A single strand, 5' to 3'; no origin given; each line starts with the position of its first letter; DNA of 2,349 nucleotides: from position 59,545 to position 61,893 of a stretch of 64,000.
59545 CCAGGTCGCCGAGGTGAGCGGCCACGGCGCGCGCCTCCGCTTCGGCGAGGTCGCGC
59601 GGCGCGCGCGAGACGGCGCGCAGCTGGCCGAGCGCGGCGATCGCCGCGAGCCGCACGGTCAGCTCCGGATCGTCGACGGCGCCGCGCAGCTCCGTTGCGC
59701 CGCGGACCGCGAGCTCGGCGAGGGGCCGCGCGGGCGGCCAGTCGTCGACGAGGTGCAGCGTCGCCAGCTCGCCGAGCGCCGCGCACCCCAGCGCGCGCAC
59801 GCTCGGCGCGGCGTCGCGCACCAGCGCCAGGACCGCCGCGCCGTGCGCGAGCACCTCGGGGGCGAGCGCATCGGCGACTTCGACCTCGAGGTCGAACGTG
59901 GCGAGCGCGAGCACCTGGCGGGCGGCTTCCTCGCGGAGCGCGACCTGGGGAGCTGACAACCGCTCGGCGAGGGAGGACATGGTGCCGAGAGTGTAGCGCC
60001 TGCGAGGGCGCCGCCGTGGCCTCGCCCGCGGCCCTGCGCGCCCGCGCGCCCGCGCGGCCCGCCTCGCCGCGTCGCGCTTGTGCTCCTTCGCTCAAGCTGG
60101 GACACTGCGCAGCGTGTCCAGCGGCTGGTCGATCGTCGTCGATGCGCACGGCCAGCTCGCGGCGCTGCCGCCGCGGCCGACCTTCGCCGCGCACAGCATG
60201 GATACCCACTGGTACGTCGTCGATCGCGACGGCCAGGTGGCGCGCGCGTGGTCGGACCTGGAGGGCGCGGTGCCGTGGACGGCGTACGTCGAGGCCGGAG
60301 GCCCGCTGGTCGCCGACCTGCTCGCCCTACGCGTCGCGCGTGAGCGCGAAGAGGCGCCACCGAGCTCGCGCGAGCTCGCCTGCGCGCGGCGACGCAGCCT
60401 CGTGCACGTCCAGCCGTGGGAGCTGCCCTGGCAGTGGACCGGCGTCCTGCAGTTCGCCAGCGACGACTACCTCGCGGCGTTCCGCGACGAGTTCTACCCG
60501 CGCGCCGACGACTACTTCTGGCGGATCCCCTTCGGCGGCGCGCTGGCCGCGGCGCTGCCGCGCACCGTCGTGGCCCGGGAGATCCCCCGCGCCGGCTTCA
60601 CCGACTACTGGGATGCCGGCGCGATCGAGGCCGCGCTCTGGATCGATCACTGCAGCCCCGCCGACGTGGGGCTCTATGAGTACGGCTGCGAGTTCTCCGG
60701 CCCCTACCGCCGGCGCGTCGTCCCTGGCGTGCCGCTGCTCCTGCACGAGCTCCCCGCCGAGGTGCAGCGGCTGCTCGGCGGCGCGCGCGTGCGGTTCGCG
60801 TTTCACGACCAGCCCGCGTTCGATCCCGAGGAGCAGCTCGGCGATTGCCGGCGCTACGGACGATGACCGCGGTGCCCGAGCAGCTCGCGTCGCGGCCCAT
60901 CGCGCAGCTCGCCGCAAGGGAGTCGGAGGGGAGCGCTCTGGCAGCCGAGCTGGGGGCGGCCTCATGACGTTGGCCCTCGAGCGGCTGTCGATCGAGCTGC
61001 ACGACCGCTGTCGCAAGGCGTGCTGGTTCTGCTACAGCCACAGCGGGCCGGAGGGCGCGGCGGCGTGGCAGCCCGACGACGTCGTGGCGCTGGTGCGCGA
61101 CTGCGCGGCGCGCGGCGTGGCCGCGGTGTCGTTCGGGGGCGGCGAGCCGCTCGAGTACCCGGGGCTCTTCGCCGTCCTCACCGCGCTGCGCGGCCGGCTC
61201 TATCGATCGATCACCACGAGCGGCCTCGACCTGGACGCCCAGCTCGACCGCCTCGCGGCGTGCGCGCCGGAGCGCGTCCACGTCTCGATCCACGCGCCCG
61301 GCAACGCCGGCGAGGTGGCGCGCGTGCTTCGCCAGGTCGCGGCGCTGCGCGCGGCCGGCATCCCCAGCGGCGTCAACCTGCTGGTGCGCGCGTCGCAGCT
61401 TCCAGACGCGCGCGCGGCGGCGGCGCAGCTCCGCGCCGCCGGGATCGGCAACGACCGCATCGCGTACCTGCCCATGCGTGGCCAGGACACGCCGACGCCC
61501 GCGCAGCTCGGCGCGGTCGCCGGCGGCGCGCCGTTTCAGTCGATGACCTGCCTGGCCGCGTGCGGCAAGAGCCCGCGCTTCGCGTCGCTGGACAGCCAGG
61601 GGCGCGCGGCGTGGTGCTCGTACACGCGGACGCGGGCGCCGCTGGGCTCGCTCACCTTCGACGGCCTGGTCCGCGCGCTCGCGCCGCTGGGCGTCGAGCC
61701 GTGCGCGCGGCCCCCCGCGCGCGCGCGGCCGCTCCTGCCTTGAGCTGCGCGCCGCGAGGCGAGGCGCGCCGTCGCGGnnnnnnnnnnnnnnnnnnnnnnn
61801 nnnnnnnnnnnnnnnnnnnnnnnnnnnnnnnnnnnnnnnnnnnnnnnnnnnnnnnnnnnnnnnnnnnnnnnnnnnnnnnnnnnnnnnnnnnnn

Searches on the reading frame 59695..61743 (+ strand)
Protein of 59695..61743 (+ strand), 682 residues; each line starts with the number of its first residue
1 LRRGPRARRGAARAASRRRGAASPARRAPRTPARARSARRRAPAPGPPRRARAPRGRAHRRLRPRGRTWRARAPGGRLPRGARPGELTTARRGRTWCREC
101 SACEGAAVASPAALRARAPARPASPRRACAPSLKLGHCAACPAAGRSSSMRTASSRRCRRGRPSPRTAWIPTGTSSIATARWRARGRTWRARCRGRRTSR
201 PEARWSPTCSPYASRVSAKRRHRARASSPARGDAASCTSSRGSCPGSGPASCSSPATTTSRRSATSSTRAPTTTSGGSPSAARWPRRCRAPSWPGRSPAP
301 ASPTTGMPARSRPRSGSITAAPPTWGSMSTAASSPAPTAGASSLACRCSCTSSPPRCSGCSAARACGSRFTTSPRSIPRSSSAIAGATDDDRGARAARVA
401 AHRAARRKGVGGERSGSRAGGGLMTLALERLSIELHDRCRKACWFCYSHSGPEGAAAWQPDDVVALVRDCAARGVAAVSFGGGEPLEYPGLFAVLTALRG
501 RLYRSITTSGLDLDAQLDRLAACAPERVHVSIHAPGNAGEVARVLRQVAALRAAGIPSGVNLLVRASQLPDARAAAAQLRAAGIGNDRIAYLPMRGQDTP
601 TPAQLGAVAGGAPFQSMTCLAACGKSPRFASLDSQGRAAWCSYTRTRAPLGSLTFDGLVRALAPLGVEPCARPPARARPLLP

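Call 89: search_protein_families(library=pfam, proteins=[window:59695-61743:+], max_evalue=0.00001)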
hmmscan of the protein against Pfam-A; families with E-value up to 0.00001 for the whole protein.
window:59695-61743:+ (682 aa): 1 family
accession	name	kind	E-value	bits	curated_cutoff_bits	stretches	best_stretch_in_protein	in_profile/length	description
PF04055.27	Radical_SAM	-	2.5e-15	57.5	29.5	1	434-560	2-146/166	Radical SAM superfamily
